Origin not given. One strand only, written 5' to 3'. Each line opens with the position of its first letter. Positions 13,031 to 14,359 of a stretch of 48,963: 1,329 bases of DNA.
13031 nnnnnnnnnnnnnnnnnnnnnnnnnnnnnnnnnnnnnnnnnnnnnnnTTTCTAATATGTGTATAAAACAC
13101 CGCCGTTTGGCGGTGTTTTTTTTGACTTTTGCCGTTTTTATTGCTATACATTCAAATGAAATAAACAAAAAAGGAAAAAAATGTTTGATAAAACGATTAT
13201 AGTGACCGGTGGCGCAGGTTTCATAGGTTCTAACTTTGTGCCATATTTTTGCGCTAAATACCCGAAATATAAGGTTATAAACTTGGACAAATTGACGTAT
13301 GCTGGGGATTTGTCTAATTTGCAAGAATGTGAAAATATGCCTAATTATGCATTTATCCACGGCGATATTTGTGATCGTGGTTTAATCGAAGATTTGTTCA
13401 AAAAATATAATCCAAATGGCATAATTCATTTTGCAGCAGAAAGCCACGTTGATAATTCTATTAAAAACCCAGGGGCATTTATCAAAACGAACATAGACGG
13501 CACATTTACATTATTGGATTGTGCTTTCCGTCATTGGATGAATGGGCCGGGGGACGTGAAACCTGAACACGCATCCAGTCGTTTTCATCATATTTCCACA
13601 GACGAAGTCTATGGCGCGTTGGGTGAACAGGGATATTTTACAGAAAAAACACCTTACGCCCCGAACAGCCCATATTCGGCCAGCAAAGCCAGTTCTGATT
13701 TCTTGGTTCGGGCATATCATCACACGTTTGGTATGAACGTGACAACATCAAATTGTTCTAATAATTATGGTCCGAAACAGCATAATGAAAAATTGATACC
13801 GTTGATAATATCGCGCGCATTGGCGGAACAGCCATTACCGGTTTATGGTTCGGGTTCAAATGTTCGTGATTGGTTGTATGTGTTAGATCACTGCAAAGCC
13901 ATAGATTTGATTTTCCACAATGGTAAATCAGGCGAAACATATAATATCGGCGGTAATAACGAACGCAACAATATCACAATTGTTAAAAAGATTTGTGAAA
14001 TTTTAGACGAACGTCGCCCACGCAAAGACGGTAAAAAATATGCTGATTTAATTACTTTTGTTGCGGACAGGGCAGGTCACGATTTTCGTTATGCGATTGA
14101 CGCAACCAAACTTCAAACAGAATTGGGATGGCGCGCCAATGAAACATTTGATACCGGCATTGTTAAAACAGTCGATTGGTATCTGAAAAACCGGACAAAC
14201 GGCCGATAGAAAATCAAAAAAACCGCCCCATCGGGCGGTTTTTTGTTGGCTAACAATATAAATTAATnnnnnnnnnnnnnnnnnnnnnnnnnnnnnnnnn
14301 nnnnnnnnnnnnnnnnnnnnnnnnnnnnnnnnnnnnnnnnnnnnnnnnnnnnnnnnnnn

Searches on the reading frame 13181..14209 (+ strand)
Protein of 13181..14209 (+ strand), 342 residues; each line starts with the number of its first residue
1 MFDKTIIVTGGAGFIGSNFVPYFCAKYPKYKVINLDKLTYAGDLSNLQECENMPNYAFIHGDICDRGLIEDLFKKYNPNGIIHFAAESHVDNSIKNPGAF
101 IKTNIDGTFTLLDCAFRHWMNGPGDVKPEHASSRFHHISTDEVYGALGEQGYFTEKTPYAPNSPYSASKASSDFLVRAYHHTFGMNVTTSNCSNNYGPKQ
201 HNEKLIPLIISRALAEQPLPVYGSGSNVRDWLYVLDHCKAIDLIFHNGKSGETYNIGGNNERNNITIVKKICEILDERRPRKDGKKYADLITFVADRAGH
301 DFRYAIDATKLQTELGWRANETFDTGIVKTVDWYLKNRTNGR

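Call 15: search_protein_families(library=pfam, proteins=[window:13181-14209:+], max_evalue=0.01)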
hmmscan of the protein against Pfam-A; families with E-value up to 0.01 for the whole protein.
window:13181-14209:+ (342 aa): 7 families
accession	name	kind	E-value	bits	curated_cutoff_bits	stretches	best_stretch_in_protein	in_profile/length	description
PF16363.11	GDP_Man_Dehyd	-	1.8e-89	301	27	1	7-329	1-331/332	GDP-mannose 4,6 dehydratase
PF01370.27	Epimerase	-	3.2e-64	217.1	20.9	1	6-257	1-240/240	NAD dependent epimerase/dehydratase family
PF02719.21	Polysacc_synt_2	-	7e-12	45.6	20.2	1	6-117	1-117/293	Polysaccharide biosynthesis protein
PF01073.25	3Beta_HSD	-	7.3e-10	38.8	22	1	7-234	1-218/280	3-beta hydroxysteroid dehydrogenase/isomerase family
PF04321.23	RmlD_sub_bind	-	1.8e-07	30.9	27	1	5-182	2-142/287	RmlD substrate binding domain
PF07993.18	NAD_binding_4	-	2.7e-06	27.2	20.1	1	9-193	2-205/258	Male sterility protein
PF00106.31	adh_short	-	0.0034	17.3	26.6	0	4-76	1-71/195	short chain dehydrogenase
